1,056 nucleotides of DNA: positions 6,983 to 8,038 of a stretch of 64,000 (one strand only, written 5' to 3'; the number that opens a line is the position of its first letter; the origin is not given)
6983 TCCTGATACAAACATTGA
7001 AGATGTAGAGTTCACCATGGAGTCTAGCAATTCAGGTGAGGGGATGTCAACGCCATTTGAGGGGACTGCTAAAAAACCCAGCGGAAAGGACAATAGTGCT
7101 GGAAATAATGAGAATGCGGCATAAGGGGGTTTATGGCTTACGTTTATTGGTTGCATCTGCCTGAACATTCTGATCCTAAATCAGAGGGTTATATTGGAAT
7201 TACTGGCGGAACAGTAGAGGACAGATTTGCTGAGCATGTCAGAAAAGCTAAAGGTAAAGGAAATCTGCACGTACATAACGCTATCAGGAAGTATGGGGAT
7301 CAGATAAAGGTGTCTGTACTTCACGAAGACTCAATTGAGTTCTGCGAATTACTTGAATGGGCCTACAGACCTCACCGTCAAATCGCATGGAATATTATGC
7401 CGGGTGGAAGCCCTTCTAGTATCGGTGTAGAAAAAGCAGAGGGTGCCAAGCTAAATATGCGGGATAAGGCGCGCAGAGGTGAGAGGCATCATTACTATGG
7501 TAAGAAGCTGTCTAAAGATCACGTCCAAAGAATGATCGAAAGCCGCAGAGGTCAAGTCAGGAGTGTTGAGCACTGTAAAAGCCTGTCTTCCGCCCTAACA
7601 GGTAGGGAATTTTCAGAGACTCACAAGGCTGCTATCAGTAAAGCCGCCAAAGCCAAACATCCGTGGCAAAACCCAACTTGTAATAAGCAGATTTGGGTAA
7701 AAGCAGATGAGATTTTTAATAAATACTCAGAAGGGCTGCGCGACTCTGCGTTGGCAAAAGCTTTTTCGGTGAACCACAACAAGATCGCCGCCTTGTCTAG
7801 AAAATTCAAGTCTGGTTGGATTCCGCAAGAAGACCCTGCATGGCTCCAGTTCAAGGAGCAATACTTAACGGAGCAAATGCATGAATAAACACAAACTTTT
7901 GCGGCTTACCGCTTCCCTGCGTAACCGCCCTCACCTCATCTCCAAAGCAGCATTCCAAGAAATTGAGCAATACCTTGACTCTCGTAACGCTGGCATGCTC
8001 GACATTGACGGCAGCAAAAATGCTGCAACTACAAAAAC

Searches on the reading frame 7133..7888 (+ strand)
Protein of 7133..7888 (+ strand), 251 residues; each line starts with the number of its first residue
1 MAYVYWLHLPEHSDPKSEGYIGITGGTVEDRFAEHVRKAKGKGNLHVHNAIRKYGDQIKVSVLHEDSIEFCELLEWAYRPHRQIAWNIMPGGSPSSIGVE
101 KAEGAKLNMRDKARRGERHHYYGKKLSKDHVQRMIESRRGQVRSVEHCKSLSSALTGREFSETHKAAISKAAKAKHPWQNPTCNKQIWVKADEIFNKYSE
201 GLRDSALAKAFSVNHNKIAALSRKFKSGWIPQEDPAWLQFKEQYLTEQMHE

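Call 13: search_protein_families(library=phrogs, proteins=[window:7133-7888:+], max_evalue=0.001)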
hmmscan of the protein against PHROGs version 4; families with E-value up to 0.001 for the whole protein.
window:7133-7888:+ (251 aa): 5 families
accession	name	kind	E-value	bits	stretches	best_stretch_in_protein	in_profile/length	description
phrog_314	-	DNA, RNA and nucleotide metabolism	2.5e-17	64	1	20-243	193-399/574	homing endonuclease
phrog_25551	-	DNA, RNA and nucleotide metabolism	5.1e-12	47.3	1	168-241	14-90/94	homing endonuclease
phrog_655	-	DNA, RNA and nucleotide metabolism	4.4e-10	41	1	106-245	137-284/343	homing endonuclease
phrog_26163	-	DNA, RNA and nucleotide metabolism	4e-07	31.4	1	176-240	47-117/120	homing endonuclease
phrog_7504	-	DNA, RNA and nucleotide metabolism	2.6e-05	24.8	1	165-241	123-208/210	homing endonuclease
